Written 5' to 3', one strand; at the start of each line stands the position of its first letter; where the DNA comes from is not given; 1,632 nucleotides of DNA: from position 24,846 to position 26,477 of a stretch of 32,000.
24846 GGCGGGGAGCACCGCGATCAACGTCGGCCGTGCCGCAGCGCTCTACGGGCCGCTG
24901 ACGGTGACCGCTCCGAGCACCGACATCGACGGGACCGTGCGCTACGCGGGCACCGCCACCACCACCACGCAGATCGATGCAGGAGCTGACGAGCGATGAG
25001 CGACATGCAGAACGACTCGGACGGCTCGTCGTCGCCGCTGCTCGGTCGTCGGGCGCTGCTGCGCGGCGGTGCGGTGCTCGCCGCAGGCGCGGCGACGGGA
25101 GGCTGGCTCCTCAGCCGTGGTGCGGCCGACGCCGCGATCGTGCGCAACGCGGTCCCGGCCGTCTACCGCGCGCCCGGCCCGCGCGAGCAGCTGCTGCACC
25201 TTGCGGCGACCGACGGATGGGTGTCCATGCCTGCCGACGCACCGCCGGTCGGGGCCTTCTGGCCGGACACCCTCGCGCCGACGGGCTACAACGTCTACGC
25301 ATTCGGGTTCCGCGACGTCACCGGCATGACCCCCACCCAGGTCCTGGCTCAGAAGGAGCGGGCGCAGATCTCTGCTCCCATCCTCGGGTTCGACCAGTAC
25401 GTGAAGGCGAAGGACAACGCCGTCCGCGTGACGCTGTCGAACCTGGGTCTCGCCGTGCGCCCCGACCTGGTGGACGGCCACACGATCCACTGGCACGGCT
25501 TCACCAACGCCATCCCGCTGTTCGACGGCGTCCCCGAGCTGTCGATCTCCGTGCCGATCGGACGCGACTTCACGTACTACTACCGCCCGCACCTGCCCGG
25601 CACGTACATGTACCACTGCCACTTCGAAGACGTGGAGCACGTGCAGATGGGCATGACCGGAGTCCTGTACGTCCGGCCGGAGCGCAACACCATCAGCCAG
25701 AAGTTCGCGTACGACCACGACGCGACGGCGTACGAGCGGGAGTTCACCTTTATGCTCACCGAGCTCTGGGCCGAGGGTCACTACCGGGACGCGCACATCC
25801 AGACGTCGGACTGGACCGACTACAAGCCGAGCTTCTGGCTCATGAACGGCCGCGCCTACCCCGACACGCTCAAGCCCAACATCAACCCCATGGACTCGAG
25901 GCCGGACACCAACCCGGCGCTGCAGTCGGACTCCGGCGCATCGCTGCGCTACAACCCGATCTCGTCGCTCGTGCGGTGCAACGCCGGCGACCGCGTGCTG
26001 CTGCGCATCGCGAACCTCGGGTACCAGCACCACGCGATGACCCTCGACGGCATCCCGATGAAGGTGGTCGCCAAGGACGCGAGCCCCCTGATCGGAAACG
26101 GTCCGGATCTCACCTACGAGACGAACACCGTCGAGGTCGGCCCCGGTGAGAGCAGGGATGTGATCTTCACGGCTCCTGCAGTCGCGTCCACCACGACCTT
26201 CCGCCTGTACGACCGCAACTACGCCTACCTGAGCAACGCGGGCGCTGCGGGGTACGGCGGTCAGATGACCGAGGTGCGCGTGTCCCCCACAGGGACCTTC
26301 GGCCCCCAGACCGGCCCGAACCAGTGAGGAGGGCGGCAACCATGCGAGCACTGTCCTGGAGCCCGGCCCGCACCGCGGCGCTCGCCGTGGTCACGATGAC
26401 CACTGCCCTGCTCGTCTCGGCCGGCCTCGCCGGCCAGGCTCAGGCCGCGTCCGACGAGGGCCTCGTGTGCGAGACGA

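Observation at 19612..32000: Compact same-strand secreted locus: giant beta-helix protein, cupredoxin trio, small secreted protein and CopC-CopD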

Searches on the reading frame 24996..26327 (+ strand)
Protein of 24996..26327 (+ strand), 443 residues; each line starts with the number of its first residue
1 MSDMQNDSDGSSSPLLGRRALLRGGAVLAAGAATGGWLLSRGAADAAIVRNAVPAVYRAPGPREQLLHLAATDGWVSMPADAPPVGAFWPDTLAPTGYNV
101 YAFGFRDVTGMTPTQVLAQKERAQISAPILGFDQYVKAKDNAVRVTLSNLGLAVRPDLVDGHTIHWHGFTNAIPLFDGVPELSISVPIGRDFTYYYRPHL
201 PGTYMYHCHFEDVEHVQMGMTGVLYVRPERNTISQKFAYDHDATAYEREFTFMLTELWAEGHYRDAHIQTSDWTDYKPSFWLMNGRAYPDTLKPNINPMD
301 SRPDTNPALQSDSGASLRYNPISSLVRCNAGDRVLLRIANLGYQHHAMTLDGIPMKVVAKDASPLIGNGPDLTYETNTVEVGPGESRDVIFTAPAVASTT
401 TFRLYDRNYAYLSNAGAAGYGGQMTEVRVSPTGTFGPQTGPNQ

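Call 14: search_protein_families(library=pfam, max_evalue=0.01, proteins=[window:24996-26324:+])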
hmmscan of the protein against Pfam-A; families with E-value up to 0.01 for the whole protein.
window:24996-26324:+ (443 aa): 3 families
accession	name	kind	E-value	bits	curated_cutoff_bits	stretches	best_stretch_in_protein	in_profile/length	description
PF07731.20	Cu-oxidase_2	-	9.4e-14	51.8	20.4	1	139-229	39-136/137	Multicopper oxidase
PF07732.21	Cu-oxidase_3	-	4e-12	46.7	21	1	152-230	39-118/119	Multicopper oxidase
PF00394.28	Cu-oxidase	-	6.5e-06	26.8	21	1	250-395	3-124/157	Multicopper oxidase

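Call 24: find_encoding_contigs(protein=window:24996-26327:+, flank=10000, max_places=6)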
Protein window:24996-26327:+ (443 aa): no gene with exactly this product is on record in the collection.

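Call 32: search_protein_families(library=ncbifam, max_evalue=0.001, proteins=[window:24996-26324:+])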
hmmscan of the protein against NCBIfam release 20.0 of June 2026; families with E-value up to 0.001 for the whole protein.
window:24996-26324:+ (443 aa): 5 families
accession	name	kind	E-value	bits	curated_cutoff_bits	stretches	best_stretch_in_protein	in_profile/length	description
TIGR03388.1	ascorbase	equivalog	1.2e-10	40.8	614.8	1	160-271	53-156/542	L-ascorbate oxidase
TIGR02376.1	Cu_nitrite_red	equivalog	3.1e-08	33.3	296.3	1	162-289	83-214/326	copper-containing nitrite reductase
TIGR01480.1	copper_res_A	subfamily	2.1e-07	29.8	478.95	1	152-244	88-175/593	copper resistance system multicopper oxidase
TIGR03390.1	ascorbOXfungal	equivalog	2.6e-06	26.3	445.35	1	162-299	62-192/538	L-ascorbate oxidase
TIGR03389.1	laccase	equivalog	0.00014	20.8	558.9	0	161-260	55-147/539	laccase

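Call 33: search_solved_structures(query=window:24996-26324:+, max_evalue=0.001, show_alignments=1)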
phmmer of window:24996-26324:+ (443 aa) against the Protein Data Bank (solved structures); distinct sequences matched with E-value up to 0.001: 22.
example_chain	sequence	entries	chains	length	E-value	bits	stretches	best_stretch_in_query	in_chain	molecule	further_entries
3g5w_A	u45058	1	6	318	6.1e-14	55.5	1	161-231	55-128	Multicopper oxidase type 1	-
2zwn_A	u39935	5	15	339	1.2e-13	54.6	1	161-231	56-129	two-domain type laccase | Multicopper oxidase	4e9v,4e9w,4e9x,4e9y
4f7k_A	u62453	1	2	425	1.6e-09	41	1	127-227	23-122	Laccase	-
9cck_C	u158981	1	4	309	1.3e-07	34.6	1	159-232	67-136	Copper-containing nitrite reductase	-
1aoz_A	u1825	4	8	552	2e-07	34.1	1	159-288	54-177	ASCORBATE OXIDASE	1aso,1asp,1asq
9cck_A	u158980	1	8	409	2.7e-07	33.6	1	159-232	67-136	Copper-containing nitrite reductase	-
6vox_A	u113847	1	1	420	2.9e-07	33.5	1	162-229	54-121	Copper oxidase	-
6vow_A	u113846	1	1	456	8.3e-07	32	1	160-228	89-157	multicopper oxidase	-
3zx1_A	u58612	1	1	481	1.2e-06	31.5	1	150-275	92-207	OXIDOREDUCTASE, PUTATIVE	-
3gdc_A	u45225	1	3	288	6.7e-06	29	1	161-230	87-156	Multicopper oxidase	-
6klg_A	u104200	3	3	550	0.0001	25.1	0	161-234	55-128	Laccase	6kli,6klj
3wia_A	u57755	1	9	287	0.00028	23.7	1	161-236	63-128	Nitrite reductase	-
7rab_A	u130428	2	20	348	0.00031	23.5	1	161-230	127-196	multicopper oxidase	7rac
9kwt_A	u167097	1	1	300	0.00035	23.3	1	162-236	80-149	Copper-containing nitrite reductase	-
3wi9_A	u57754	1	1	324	0.00036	23.3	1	173-236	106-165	Nitrite reductase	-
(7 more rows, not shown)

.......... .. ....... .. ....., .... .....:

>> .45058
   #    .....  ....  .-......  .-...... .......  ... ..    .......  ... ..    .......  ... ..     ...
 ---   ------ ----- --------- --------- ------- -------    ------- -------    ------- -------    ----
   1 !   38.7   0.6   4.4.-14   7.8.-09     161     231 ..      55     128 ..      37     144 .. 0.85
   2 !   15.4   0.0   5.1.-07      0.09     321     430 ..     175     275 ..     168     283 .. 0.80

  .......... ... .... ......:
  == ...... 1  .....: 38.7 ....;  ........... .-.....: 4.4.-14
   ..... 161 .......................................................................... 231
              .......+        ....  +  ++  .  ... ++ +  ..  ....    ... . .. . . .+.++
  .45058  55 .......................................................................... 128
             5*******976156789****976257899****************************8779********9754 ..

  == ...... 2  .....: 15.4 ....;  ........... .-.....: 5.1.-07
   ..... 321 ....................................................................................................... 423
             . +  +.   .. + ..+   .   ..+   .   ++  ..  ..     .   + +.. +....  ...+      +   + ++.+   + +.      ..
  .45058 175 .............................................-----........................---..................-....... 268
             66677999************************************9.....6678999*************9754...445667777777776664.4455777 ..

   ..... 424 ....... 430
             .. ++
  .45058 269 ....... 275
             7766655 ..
